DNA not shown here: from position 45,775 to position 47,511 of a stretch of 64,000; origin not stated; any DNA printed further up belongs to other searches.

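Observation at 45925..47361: Rubredoxin-[FeFe]-hydrogenase fusion with uptake-type active-site substitutions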

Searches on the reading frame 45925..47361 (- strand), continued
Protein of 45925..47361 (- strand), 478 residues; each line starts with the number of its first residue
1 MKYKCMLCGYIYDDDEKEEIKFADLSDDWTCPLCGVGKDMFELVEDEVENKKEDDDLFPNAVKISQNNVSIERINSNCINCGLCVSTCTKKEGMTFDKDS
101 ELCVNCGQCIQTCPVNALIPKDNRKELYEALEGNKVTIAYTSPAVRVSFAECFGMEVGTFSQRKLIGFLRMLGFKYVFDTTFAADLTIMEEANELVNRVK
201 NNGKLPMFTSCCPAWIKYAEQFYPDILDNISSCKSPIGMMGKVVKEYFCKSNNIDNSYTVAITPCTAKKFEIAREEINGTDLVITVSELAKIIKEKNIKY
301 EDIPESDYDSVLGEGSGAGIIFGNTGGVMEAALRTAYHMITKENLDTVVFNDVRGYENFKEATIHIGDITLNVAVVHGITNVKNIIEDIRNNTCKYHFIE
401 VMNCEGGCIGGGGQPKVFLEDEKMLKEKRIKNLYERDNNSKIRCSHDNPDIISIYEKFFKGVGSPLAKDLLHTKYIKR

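Call 30: find_related_loci(query=A1, collection=genome_contigs, flank=10000)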
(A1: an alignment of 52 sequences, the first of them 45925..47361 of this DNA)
Query A1 (478 aa) in genome_contigs; peptide patterns used: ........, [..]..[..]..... (x = any residue, [..] = any of these).
599 stretches matched a pattern (row limit reached: there are more); 562 encode a relative of the query (tblastn E <= 1e-3); the best 80 are kept; 80 distinct loci.
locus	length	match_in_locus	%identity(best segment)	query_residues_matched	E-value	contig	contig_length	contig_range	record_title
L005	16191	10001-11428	89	1-478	0e+0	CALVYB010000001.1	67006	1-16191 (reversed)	MAG: uncultured Bacilli bacterium isolate BRZ_LS__bin9 genome assembly, contig: BRZ_LS__NODE_264_length_67006_cov_12.268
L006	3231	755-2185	85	1-478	0e+0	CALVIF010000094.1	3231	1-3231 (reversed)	MAG: uncultured Bacilli bacterium isolate BRZ_QH__bin19 genome assembly, contig: BRZ_QH__NODE_52026_length_3231_cov_5.39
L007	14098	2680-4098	64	2-478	0e+0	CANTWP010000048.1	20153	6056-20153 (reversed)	MAG: uncultured Bacilli bacterium isolate dsm_us_coassembly__bin58 genome assembly, contig: dsm_us_coassembly__k59_47205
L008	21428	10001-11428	60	2-478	0e+0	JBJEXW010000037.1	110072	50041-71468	MAG: Clostridia bacterium isolate LOHA17_bin.027 NODE_50_length_110072_cov_38.871656, whole genome shotgun sequence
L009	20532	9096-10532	60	2-478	0e+0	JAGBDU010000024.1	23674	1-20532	MAG: Clostridia bacterium isolate RGIG9027 Water_deer_Rectum-4__c2815, whole genome shotgun sequence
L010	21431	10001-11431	60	2-475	0e+0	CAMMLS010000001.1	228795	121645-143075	MAG: uncultured Clostridium sp. isolate ERR4836940_bin.30_MetaWRAP_v1.1_MAG genome assembly, contig: NODE_3_length_22879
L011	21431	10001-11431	60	2-475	0e+0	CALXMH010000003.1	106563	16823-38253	MAG: uncultured Clostridia bacterium isolate BRZ_KF__bin28 genome assembly, contig: BRZ_KF__NODE_259_length_106563_cov_8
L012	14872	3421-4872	57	2-478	5e-173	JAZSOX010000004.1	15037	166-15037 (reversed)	MAG: Bacilli bacterium isolate T1900044547_TS20190013.MAGScoT_cleanbin_000041 SGB_157_k141_1349997, whole genome shotgun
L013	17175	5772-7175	57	1-478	1e-166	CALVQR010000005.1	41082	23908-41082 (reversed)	MAG: uncultured Bacilli bacterium isolate BRZ_AQ__bin80 genome assembly, contig: BRZ_AQ__NODE_1590_length_41082_cov_4.82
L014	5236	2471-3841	55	3-475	7e-167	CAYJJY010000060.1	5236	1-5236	MAG TPA_asm: uncultured Muribaculaceae bacterium isolate ERP123703_co3_177 genome assembly, contig: NODE_17856_length_52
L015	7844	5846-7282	55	1-478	9e-164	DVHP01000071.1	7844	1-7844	MAG TPA_asm: Candidatus Ventrenecus avicola isolate ChiW22-487 ChiW22__C82576_L7844_SRR5556882, whole genome shotgun seq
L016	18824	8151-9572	54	1-475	1e-163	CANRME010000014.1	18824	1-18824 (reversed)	MAG: uncultured Bacilli bacterium isolate Lapin-030__bin6 genome assembly, contig: Lapin-030__NODE_4084_length_18824_cov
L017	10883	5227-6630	53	2-475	7e-163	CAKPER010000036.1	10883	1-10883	MAG: uncultured Bacilli bacterium isolate REFINED_METABAT215_TOP10_CONTIGS_1500_ASSEMBLY_K77_MERGED__Hadza_MoBio_hadza-A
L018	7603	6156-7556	53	2-472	4e-163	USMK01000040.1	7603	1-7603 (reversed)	uncultured Clostridium sp. isolate UMGS1864 genome assembly, contig: NODE_2101_length_7603_cov_4.833466, whole genome sh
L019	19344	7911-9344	54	2-478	1e-161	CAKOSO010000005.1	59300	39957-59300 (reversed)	MAG: uncultured Bacilli bacterium isolate REFINED_METABAT215_TOP10_CONTIGS_1500_ASSEMBLY_K77_MERGED__Hadza_MoBio_hadza-I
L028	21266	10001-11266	58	61-478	5e-156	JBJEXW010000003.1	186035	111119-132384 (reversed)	MAG: Clostridia bacterium isolate LOHA17_bin.027 NODE_11_length_186035_cov_40.622223, whole genome shotgun sequence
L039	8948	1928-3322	49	2-475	9e-141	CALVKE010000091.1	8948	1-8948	MAG: uncultured Bacilli bacterium isolate E15__bin62 genome assembly, contig: E15__k127_1248938, whole genome shotgun se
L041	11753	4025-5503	47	2-478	5e-140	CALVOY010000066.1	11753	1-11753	MAG: uncultured Bacilli bacterium isolate E06__bin86 genome assembly, contig: E06__k127_359951, whole genome shotgun seq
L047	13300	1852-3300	47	2-475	5e-136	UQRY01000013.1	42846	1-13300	uncultured Tenericutes bacterium isolate UMGS592 genome assembly, contig: NODE_513_length_42846_cov_11.432007, whole gen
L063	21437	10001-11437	45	2-478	5e-132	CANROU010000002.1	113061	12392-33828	MAG: uncultured Bacilli bacterium isolate Lapin-019__bin48 genome assembly, contig: Lapin-019__NODE_56_length_113061_cov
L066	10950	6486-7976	47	2-478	4e-131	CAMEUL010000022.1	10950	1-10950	MAG: uncultured Traorella sp. isolate SRR15057927_bin.19_metaWRAP_v1.3_MAG genome assembly, contig: ERZ10407400.1736, wh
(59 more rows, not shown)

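Call 37: search_protein_families(library=pfam, proteins=[L063:11501-12043:+, L039:1540-1941:+, L041:3992-6118:+, L066:6456-7985:+], max_evalue=0.001)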
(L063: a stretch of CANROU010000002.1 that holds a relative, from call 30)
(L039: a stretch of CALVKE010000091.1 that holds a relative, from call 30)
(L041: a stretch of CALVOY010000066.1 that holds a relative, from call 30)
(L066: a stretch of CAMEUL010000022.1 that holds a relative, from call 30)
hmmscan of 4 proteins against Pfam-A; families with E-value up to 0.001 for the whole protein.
L063:11501-12043:+ (180 aa): 3 families
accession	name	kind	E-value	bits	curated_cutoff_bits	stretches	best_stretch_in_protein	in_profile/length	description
PF02915.23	Rubrerythrin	-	9.4e-25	88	22.8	1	11-126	2-136/137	Rubrerythrin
PF21349.2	RUBY_RBDX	-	1.5e-12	47.1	26.5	1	144-173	1-30/30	Rubrerythrin, rubredoxin-like domain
PF00210.30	Ferritin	-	7.9e-06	26.3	24.5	1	11-131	3-140/142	Ferritin-like domain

L039:1540-1941:+ (133 aa): 1 family
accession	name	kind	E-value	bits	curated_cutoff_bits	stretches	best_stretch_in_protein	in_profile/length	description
PF01475.25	FUR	-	6.3e-19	68.7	23.1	1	4-110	5-114/121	Ferric uptake regulator family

L041:3992-6118:+ (708 aa): 10 families
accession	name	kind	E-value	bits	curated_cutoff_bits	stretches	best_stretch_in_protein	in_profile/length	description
PF02906.19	Fe_hyd_lg_C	-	8.5e-89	297.8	22.1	1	149-438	1-245/245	Iron only hydrogenase large subunit, C-terminal domain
PF02915.23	Rubrerythrin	-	4.8e-23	82.5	22.8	1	539-654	2-136/137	Rubrerythrin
PF02256.22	Fe_hyd_SSU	-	5.4e-22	78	24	1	449-504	1-56/56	Iron hydrogenase small subunit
PF21349.2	RUBY_RBDX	-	1.4e-15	56.8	26.5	2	672-699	1-28/30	Rubrerythrin, rubredoxin-like domain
PF23458.2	DUF7130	-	1.4e-06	28.5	35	1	12-49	53-88/89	Domain of unknown function (DUF7130)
PF13183.11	Fer4_8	-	1.9e-06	28.7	27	0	115-143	4-32/68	4Fe-4S dicluster domain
PF12838.12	Fer4_7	-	1.6e-05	25.7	27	1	116-138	2-24/52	4Fe-4S dicluster domain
PF13187.11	Fer4_9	-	4.3e-05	23.9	27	0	115-143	1-29/52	4Fe-4S dicluster domain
PF00210.30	Ferritin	-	0.00024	21.5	24.5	0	539-658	3-139/142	Ferritin-like domain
PF00301.25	Rubredoxin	-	0.00079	19.9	23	0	27-42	30-45/47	Rubredoxin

L066:6456-7985:+ (509 aa): 17 families
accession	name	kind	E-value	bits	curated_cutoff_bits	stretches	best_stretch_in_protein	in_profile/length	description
PF02906.19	Fe_hyd_lg_C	-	2.3e-88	296.4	22.1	1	91-382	1-245/245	Iron only hydrogenase large subunit, C-terminal domain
PF02256.22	Fe_hyd_SSU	-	3.6e-20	72.2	24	1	393-448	1-56/56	Iron hydrogenase small subunit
PF21349.2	RUBY_RBDX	-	4.3e-10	39.3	26.5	1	474-507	1-30/30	Rubrerythrin, rubredoxin-like domain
PF12837.12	Fer4_6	-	7.6e-09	35.5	25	1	52-73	3-24/24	4Fe-4S binding domain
PF13237.11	Fer4_10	-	1e-08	35.4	25.5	2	20-69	2-53/53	4Fe-4S dicluster domain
PF00037.32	Fer4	-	2.9e-08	33.6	21.1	1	54-73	4-23/24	4Fe-4S binding domain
PF13187.11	Fer4_9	-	4.5e-08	33.4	27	1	27-72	2-51/52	4Fe-4S dicluster domain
PF12838.12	Fer4_7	-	1.6e-07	32.1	27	1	27-72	2-52/52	4Fe-4S dicluster domain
PF12797.12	Fer4_2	-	2.3e-07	30.8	24.5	1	53-70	5-22/22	4Fe-4S binding domain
PF13484.11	Fer4_16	-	2.7e-07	31.7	30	1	58-80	2-25/66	4Fe-4S double cluster binding domain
PF13183.11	Fer4_8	-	1.3e-06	29.3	27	0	58-72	5-19/68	4Fe-4S dicluster domain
PF13534.11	Fer4_17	-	2.2e-06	28.5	22.2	0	57-71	45-59/61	4Fe-4S dicluster domain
PF14697.11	Fer4_21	-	1e-05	26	35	1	24-70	5-53/59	4Fe-4S dicluster domain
PF00301.25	Rubredoxin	-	4.5e-05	23.8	23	0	492-506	33-47/47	Rubredoxin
PF17179.9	Fer4_22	-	0.00018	22.7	27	0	58-81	2-25/95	4Fe-4S dicluster domain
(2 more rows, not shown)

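Call 53: predict_structure(alignment_id=A1)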
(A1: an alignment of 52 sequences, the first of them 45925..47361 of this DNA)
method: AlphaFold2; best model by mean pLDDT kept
length: 478 residues; sequences in the alignment: 52
mean_pLDDT: 87.7   pTM: 0.84
mean pLDDT of the five models: 87.7, 87.4, 87.2, 87.2, 86.4
residues with pLDDT >= 90: 258; 70-90: 184; 50-70: 28; < 50: 8
segments of 3 or more residues with pLDDT < 50: 46-53
pLDDT, mean of each block of 10 residues (from residue 1): 73 78 89 81 58 61 88 89 87 68 88 89 97 96 91 88 97 97 96 95 94 92 94 96 96 97 95 93 96 94 96 84 80 91 71 73 85 87 92 95 81 78 82 85 91 96 97 94
secondary structure, 60 per line:
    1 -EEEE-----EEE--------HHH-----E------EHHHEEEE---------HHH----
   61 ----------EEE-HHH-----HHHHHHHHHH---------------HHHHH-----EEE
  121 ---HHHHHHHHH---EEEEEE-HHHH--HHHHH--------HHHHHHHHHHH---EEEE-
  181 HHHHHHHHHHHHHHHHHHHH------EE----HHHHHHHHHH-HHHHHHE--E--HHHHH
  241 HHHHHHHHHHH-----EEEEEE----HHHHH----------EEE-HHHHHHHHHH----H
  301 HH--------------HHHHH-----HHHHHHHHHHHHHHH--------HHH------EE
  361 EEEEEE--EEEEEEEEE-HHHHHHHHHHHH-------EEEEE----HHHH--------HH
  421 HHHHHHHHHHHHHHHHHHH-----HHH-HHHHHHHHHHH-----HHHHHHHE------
elements in order: E2-5 E11-13 E41-44 E71-73 H83-92 H108-112 E118-120 H124-132 E136-141 H143-146 H149-153 H162-172 E176-179 H181-200 H213-222 H224-229 H236-251 E257-262 H267-271 E282-284 H286-295 H317-321 H327-341 E359-366 E369-377 H379-390 E398-402 H407-410 H419-439 H449-459 H465-471

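Call 56: search_protein_families(library=ncbifam, proteins=[L007:1746-2117:+, L047:1335-1730:+, L039:1540-1941:+, L007:2096-2659:+, L063:11501-12043:+], max_evalue=0.001)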
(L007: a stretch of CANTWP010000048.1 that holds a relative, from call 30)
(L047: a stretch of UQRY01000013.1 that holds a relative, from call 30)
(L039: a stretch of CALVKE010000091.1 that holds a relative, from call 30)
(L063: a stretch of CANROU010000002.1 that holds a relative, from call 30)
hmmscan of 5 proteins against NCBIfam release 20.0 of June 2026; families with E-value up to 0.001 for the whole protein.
L007:1746-2117:+ (123 aa): 10 families
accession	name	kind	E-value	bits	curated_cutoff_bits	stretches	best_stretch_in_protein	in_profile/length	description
NF047406.1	TransRegPerRTherm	equivalog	1.1e-25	90.4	200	1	3-121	6-128/130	manganese-dependent transcriptional regulator PerR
NF052545.1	TransRegPerRClab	equivalog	1.2e-23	83.6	180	1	1-120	13-136/138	transcriptional regulator PerR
NF051892.1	TransRegFurBacil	equivalog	4.7e-18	65.7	220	1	8-122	25-147/149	ferric iron uptake transcriptional regulator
NF051891.1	TransRegFurHelico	equivalog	3.9e-14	52.8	200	1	1-120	23-147/148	ferric iron uptake transcriptional regulator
NF045677.1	FeRespRegIrr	equivalog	6e-11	42.5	170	1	3-91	11-100/127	Fur family transcriptional regulator Irr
NF045678.1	TransRegIrrA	equivalog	1.7e-10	40.9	150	1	2-90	19-108/138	iron response transcriptional regulator IrrA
NF006999.0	PRK09462.1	equivalog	1.7e-10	40.6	146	1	2-117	14-135/148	ferric iron uptake transcriptional regulator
NF047462.1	FUR_perox_PerRA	exception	7.5e-10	39.5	200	1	2-91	18-107/142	peroxide-responsive transcriptional repressor PerRA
NF008646.0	PRK11639.1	equivalog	1.5e-07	31.3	167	1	3-120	24-148/171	zinc uptake transcriptional repressor Zur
NF047461.1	FUR_perox_PerRB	exception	8e-06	25.8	250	1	2-90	27-116/143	peroxide-responsive transcriptional repressor PerRB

L047:1335-1730:+ (131 aa): 9 families
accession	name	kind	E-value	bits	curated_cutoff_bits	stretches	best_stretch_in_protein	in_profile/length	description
NF047406.1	TransRegPerRTherm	equivalog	2.7e-17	63.2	200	1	4-124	5-126/130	manganese-dependent transcriptional regulator PerR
NF051892.1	TransRegFurBacil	equivalog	2.9e-15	56.6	220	1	3-127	17-147/149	ferric iron uptake transcriptional regulator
NF052545.1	TransRegPerRClab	equivalog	1.4e-14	54.3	180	1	4-124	14-135/138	transcriptional regulator PerR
NF051891.1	TransRegFurHelico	equivalog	1e-12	48.2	200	1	4-97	24-119/148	ferric iron uptake transcriptional regulator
NF006999.0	PRK09462.1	equivalog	5.1e-12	45.6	146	1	11-128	21-141/148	ferric iron uptake transcriptional regulator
NF047462.1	FUR_perox_PerRA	exception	5.5e-08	33.4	200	1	4-98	18-114/142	peroxide-responsive transcriptional repressor PerRA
NF045678.1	TransRegIrrA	equivalog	6.3e-07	29.4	150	1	3-94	18-111/138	iron response transcriptional regulator IrrA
NF045677.1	FeRespRegIrr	equivalog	8.3e-06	25.9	170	1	4-92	10-100/127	Fur family transcriptional regulator Irr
NF047461.1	FUR_perox_PerRB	exception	0.00011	22.1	250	1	6-101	29-124/143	peroxide-responsive transcriptional repressor PerRB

L039:1540-1941:+ (133 aa): 11 families
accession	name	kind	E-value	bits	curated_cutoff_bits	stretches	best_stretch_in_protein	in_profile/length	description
NF047406.1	TransRegPerRTherm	equivalog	7.1e-18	65.1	200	1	3-126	4-128/130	manganese-dependent transcriptional regulator PerR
NF052545.1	TransRegPerRClab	equivalog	1.2e-15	57.8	180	1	6-125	16-136/138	transcriptional regulator PerR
NF051892.1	TransRegFurBacil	equivalog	1.1e-10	41.7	220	1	6-129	20-149/149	ferric iron uptake transcriptional regulator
NF045677.1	FeRespRegIrr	equivalog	3.7e-09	36.8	170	1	4-102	10-111/127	Fur family transcriptional regulator Irr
NF045678.1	TransRegIrrA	equivalog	5.7e-09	36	150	1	4-91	19-108/138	iron response transcriptional regulator IrrA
NF051891.1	TransRegFurHelico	equivalog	9.9e-09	35.2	200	1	4-124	24-146/148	ferric iron uptake transcriptional regulator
NF047462.1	FUR_perox_PerRA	exception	1.5e-07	32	200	1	4-104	18-116/142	peroxide-responsive transcriptional repressor PerRA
NF047461.1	FUR_perox_PerRB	exception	1.6e-05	24.8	250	1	6-118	29-140/143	peroxide-responsive transcriptional repressor PerRB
NF003281.1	PRK04280.1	equivalog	0.00046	20.4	182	1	7-62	3-54/148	transcriptional regulator AhrC/ArgR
NF005061.0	PRK06474.1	equivalog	0.00048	20.1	121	1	12-60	16-59/178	hypothetical protein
NF006999.0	PRK09462.1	equivalog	0.00088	18.9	146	0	12-130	22-143/148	ferric iron uptake transcriptional regulator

L007:2096-2659:+ (187 aa): 5 families
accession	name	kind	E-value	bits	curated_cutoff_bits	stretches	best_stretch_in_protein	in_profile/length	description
NF045767.1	RuberyRbr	equivalog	4.4e-77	258.5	200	1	10-187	3-194/194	rubrerythrin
NF045783.1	Nigrythrn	equivalog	3.7e-26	92.5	340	1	15-181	28-200/202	nigerythrin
NF045720.1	rubredox_RCKP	subfamily_domain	8.8e-05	22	45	1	151-182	3-33/34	RCKP-type rubredoxin-like domain-containing protein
NF045676.1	FeExpMbfA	equivalog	0.00023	20.7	450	0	17-68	9-60/318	iron exporter MbfA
NF033497.1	rubre_like_arch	subfamily_domain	0.00039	20.1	32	1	154-173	3-22/34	rubrerythrin-like domain-containing protein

L063:11501-12043:+ (180 aa): 3 families
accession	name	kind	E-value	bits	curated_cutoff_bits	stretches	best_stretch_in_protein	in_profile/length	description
NF045767.1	RuberyRbr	equivalog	4.9e-77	258.4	200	1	2-179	3-194/194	rubrerythrin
NF045783.1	Nigrythrn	equivalog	4.8e-25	88.8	340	1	7-170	28-197/202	nigerythrin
NF045676.1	FeExpMbfA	equivalog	0.00029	20.4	450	0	8-59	8-59/318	iron exporter MbfA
